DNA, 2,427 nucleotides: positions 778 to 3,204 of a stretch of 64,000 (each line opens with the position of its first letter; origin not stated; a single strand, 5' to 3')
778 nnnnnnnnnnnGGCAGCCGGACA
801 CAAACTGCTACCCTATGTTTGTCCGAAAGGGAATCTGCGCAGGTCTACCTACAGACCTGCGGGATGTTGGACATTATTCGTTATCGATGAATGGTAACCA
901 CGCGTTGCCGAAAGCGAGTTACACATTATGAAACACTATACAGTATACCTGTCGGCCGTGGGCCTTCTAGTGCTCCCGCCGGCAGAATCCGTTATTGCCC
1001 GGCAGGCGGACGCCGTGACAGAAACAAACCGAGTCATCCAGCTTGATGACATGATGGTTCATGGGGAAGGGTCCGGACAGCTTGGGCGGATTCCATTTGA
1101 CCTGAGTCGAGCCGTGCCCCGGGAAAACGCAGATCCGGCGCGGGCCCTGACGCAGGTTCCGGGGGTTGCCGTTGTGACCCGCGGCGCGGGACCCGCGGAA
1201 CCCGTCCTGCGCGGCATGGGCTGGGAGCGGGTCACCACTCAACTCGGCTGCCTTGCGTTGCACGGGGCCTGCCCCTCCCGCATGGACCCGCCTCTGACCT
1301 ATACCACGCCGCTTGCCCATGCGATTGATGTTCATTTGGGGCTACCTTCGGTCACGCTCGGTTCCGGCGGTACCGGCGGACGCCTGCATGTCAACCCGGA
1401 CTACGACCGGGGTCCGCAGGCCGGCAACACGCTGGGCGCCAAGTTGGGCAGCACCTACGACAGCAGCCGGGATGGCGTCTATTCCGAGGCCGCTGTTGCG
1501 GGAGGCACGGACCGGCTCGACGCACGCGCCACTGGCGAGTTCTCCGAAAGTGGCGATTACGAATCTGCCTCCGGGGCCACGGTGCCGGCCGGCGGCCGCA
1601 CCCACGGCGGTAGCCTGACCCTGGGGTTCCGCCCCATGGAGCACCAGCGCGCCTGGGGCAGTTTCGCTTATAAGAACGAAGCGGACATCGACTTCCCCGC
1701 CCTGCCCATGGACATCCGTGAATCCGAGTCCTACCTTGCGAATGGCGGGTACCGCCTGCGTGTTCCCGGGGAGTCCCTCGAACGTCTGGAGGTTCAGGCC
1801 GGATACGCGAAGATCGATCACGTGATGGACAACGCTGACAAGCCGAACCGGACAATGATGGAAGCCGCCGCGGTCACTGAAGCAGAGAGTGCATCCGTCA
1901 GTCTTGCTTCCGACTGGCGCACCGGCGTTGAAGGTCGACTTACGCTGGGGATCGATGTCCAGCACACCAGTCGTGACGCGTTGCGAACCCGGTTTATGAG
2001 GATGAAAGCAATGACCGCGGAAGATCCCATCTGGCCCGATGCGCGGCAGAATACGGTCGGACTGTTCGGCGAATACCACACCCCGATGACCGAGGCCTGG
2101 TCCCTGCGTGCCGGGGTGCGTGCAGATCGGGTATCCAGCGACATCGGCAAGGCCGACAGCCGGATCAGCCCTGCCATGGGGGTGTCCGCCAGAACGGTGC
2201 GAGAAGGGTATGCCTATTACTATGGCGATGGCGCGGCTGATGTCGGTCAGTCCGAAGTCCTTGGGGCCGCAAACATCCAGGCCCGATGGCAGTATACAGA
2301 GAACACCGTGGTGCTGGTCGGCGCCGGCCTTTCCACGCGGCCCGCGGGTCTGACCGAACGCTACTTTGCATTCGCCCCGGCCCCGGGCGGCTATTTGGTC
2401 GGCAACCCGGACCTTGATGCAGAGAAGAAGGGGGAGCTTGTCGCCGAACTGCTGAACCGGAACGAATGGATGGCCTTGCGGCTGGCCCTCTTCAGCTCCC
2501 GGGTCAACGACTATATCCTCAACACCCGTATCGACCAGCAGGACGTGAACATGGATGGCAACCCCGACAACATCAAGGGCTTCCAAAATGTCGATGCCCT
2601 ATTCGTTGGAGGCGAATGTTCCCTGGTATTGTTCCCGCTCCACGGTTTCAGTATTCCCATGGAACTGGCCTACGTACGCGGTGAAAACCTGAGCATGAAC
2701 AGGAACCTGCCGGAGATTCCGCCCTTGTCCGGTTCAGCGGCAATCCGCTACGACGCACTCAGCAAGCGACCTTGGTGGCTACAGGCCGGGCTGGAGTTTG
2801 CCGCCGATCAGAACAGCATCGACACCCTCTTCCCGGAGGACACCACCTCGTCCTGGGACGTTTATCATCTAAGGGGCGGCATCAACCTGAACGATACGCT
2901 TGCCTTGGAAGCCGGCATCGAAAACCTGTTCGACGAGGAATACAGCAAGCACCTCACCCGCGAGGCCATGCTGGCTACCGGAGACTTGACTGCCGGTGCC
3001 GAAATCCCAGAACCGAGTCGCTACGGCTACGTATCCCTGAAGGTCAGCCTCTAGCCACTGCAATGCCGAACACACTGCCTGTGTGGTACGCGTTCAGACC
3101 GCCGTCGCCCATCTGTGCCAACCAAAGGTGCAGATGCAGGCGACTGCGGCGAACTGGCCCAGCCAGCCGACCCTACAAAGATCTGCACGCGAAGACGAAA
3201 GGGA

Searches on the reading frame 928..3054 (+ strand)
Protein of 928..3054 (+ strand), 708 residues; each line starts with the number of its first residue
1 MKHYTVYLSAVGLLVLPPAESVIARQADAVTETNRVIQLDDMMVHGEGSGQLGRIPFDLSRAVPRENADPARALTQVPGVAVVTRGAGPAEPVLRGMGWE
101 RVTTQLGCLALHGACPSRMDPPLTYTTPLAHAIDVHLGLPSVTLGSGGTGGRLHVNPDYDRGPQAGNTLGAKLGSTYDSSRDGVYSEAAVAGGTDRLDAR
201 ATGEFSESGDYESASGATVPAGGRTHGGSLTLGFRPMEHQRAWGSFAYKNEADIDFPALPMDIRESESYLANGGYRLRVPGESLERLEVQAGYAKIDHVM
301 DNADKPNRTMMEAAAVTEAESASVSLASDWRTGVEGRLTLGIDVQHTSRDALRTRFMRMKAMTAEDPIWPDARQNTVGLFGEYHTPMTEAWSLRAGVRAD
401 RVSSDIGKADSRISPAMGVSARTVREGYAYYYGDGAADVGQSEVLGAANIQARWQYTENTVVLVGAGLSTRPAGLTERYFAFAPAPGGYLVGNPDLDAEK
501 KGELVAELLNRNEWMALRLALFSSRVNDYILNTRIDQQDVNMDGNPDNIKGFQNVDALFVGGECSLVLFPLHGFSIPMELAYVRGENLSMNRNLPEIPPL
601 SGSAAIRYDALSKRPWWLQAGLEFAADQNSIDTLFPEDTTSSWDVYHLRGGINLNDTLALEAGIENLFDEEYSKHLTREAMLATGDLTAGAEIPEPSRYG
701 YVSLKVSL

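Call 62: search_protein_families(library=pfam, proteins=[window:928-3054:+], max_evalue=0.00001)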
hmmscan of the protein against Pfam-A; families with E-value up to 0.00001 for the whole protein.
window:928-3054:+ (708 aa): 1 family
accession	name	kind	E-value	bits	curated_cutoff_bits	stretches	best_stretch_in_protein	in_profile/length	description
PF00593.30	TonB_dep_Rec_b-barrel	-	4.3e-22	80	27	1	258-667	50-436/436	TonB dependent receptor-like, beta-barrel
